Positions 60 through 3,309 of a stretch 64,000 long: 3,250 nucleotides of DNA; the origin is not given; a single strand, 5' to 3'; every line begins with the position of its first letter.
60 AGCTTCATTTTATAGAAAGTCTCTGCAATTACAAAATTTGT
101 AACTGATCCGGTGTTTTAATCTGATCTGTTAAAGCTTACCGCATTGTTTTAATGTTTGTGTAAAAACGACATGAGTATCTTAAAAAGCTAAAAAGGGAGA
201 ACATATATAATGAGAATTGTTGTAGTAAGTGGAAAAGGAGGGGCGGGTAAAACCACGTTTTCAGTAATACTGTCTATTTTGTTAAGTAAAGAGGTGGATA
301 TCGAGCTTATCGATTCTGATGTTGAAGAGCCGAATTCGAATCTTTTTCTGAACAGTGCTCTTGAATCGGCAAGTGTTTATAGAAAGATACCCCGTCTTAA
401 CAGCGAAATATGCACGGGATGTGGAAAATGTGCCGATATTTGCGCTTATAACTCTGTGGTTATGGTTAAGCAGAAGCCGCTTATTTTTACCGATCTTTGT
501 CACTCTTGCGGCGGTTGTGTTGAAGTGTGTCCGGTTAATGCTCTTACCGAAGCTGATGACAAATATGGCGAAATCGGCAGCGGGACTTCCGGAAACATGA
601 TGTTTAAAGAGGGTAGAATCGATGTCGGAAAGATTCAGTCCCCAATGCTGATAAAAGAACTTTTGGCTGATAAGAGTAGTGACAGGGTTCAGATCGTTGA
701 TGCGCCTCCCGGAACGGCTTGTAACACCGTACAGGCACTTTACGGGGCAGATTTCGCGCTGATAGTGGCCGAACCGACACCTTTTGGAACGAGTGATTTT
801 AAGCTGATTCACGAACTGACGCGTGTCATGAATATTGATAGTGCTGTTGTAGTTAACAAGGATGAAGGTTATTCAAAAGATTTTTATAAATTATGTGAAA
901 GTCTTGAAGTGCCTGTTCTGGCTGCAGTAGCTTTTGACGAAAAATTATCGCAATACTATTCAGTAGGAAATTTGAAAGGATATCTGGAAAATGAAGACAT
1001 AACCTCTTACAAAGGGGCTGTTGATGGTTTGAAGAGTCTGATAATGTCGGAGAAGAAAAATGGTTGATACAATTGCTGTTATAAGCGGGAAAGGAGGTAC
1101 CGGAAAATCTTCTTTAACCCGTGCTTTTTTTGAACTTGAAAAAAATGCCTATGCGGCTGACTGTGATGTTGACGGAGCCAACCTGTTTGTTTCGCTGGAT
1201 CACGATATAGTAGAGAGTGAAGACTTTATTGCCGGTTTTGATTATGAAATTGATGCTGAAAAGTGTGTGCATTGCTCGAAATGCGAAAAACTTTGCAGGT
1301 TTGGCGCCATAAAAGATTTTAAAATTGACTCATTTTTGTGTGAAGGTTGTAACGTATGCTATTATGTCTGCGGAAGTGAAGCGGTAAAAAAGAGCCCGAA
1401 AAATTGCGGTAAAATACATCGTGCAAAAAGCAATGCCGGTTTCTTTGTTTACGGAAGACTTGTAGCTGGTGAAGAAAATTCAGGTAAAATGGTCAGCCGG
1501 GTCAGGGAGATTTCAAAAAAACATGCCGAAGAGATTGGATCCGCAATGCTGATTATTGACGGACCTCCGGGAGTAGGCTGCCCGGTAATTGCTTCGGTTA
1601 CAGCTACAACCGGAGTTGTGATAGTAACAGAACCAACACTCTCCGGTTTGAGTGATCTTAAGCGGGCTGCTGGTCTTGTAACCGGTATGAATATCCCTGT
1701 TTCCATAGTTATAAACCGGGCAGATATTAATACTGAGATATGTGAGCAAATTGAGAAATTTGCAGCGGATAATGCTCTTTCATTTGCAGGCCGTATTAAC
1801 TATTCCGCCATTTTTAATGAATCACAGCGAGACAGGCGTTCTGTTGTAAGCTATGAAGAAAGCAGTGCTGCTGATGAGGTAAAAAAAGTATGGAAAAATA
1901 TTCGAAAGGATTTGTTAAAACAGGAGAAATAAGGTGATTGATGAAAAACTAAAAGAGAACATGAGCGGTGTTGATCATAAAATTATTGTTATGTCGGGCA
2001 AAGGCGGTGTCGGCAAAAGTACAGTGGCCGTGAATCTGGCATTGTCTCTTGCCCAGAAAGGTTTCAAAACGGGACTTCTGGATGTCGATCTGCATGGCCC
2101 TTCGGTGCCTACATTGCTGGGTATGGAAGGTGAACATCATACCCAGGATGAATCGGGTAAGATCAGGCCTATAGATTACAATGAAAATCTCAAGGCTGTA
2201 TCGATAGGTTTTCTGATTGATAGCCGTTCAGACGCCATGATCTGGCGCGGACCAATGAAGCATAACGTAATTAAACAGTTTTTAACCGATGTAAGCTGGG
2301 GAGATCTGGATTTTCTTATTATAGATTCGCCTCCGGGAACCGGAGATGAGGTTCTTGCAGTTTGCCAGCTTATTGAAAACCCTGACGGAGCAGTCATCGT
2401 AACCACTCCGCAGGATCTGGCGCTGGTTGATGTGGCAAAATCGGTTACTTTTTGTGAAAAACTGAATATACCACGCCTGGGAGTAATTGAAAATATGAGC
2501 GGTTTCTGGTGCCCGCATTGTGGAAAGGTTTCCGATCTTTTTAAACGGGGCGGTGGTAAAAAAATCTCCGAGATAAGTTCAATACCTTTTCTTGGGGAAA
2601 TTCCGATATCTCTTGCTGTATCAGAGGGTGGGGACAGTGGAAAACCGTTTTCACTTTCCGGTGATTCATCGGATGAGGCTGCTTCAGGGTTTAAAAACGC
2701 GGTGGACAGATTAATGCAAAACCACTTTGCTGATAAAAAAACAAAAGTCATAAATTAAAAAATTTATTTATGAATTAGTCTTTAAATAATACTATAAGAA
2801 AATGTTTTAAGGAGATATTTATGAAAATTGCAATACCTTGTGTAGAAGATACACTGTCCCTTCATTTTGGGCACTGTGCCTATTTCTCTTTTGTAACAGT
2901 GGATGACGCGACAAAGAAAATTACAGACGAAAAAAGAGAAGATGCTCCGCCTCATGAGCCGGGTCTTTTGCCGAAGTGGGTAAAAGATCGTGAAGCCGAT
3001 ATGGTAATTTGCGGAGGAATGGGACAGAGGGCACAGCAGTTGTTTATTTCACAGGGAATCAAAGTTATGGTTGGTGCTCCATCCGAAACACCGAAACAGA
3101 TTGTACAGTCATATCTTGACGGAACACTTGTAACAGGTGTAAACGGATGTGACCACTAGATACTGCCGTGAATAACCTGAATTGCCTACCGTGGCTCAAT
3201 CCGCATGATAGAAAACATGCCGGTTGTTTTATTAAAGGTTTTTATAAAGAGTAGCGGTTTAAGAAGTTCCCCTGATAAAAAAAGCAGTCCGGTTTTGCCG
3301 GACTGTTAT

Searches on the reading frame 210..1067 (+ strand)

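Call 5: search_protein_families(library=pfam, proteins=[window:210-1067:+], max_evalue=0.01)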
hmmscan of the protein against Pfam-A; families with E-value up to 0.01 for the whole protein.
window:210-1067:+ (285 aa): 17 families
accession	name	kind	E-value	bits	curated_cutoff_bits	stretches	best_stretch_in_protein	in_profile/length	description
PF00037.32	Fer4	-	9.4e-12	44.7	21.1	2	92-113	3-24/24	4Fe-4S binding domain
PF01656.29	CbiA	-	2.2e-11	44.2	25.4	1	3-251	1-120/125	CobQ/CobB/MinD/ParA nucleotide binding domain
PF10609.15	ParA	-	1.3e-10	41.6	27.1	1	3-51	6-55/246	NUBPL iron-transfer P-loop NTPase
PF12837.12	Fer4_6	-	2.5e-10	40.2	25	2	90-112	2-24/24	4Fe-4S binding domain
PF13614.12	AAA_31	-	5.4e-08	33.4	27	1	3-42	4-44/177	AAA domain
PF13484.11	Fer4_16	-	7.2e-08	33.5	30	1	97-115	2-20/66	4Fe-4S double cluster binding domain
PF13187.11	Fer4_9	-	1.8e-07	31.5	27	1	68-111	2-51/52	4Fe-4S dicluster domain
PF13237.11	Fer4_10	-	2.1e-07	31.2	25.5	1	61-108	2-53/53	4Fe-4S dicluster domain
PF12838.12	Fer4_7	-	2.4e-07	31.6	27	1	68-111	2-52/52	4Fe-4S dicluster domain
PF14697.11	Fer4_21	-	3e-07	30.9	35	1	63-112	3-57/59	4Fe-4S dicluster domain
PF12797.12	Fer4_2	-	4.3e-07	29.9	24.5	1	60-79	2-21/22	4Fe-4S binding domain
PF25160.1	LdpA_Fe-S-bd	-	1.2e-06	28.6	27.6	1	92-115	23-46/49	LdpA Fe-S cluster-binding domain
PF12800.12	Fer4_4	-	2.8e-06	27.6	24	1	95-109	2-16/17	4Fe-4S binding domain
PF17179.9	Fer4_22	-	0.00015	23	27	0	61-80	74-93/95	4Fe-4S dicluster domain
PF02374.21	ArsA_ATPase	-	0.00023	20.9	24.3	1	1-28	1-28/305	Anion-transporting ATPase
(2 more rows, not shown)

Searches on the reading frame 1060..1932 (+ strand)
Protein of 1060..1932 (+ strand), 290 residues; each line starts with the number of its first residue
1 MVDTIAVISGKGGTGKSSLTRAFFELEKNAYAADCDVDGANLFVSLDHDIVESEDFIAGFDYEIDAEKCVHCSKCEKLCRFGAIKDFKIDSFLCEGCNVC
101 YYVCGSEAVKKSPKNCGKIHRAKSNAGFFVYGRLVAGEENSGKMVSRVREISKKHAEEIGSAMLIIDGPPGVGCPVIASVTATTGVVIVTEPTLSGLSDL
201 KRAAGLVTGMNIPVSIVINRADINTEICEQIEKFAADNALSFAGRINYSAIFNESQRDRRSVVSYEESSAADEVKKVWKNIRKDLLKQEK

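Call 5: search_protein_families(library=pfam, proteins=[window:1060-1932:+], max_evalue=0.01)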
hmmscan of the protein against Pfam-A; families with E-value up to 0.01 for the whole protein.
window:1060-1932:+ (290 aa): 10 families
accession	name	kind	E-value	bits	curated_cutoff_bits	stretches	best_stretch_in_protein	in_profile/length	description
PF10609.15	ParA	-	2.9e-11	43.7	27.1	2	163-280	114-244/246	NUBPL iron-transfer P-loop NTPase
PF00037.32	Fer4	-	7.9e-08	32.3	21.1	1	62-85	1-24/24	4Fe-4S binding domain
PF12838.12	Fer4_7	-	2.9e-07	31.3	27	1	60-83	29-52/52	4Fe-4S dicluster domain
PF12837.12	Fer4_6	-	4.6e-07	29.9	25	1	63-84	3-24/24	4Fe-4S binding domain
PF01656.29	CbiA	-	7.2e-07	29.6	25.4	1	5-257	1-120/125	CobQ/CobB/MinD/ParA nucleotide binding domain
PF14697.11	Fer4_21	-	0.00022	21.8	35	1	63-105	2-52/59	4Fe-4S dicluster domain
PF12797.12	Fer4_2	-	0.00046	20.4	24.5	1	63-79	4-20/22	4Fe-4S binding domain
PF13191.12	AAA_16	-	0.0011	19.9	32.6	1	5-35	26-58/167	AAA ATPase domain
PF03193.22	RsgA_GTPase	-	0.0037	17.6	30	0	4-24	107-127/174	RsgA GTPase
PF13484.11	Fer4_16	-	0.0069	17.6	30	0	94-124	2-31/66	4Fe-4S double cluster binding domain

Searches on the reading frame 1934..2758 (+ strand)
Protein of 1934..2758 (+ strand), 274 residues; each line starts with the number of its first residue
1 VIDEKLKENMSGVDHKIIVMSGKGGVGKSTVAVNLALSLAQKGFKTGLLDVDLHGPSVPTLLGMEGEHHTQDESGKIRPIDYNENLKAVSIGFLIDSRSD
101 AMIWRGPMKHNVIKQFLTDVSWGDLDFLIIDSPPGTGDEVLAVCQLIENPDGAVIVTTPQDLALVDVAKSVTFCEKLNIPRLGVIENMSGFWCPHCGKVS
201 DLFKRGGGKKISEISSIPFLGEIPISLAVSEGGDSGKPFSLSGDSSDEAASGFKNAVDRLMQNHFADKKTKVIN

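Call 5: search_protein_families(library=pfam, proteins=[window:1934-2758:+], max_evalue=0.01)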
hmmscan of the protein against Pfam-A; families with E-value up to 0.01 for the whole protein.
window:1934-2758:+ (274 aa): 11 families
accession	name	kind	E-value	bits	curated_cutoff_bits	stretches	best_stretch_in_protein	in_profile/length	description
PF10609.15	ParA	-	2.5e-96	322.3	27.1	1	13-259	2-244/246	NUBPL iron-transfer P-loop NTPase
PF01656.29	CbiA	-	1.2e-13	51.5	25.4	1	17-238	1-124/125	CobQ/CobB/MinD/ParA nucleotide binding domain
PF13614.12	AAA_31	-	1.3e-11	45.2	27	1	17-173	4-163/177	AAA domain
PF09140.17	MipZ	-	5.7e-08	32.8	20.7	1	15-133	1-108/262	ATPase MipZ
PF02374.21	ArsA_ATPase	-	7.8e-08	32.3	24.3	1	15-52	1-38/305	Anion-transporting ATPase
PF20720.3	nSTAND3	-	6.2e-05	23.2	27.2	1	14-45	16-47/155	Novel STAND NTPase 3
PF13481.12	AAA_25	-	0.00042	20.4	27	1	14-41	32-59/195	AAA domain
PF00142.24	Fer4_NifH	-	0.0013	18.7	25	1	17-53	2-38/271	4Fe-4S iron sulfur cluster binding proteins, NifH/frxC family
PF01583.26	APS_kinase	-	0.0048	17.4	21.1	1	17-53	4-40/152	Adenylylsulphate kinase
PF03308.22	MeaB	-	0.0056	16.2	23.1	0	17-54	35-72/273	Methylmalonyl Co-A mutase-associated GTPase MeaB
PF25199.1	nSTAND_NTPase5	-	0.0064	16.8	34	0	12-52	38-79/145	Novel STAND NTPase 5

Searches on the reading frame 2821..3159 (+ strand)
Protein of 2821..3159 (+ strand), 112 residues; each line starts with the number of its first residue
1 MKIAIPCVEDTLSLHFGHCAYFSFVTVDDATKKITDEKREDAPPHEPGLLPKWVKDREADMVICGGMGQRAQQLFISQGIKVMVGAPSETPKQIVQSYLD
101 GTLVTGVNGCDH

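Call 5: search_protein_families(library=pfam, proteins=[window:2821-3159:+], max_evalue=0.01)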
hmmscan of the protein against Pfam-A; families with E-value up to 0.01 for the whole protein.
window:2821-3159:+ (112 aa): 1 family
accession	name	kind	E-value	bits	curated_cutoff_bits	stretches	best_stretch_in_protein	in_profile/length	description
PF02579.22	Nitro_FeMo-Co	-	2.8e-21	76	26.3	1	10-99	3-93/94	Dinitrogenase iron-molybdenum cofactor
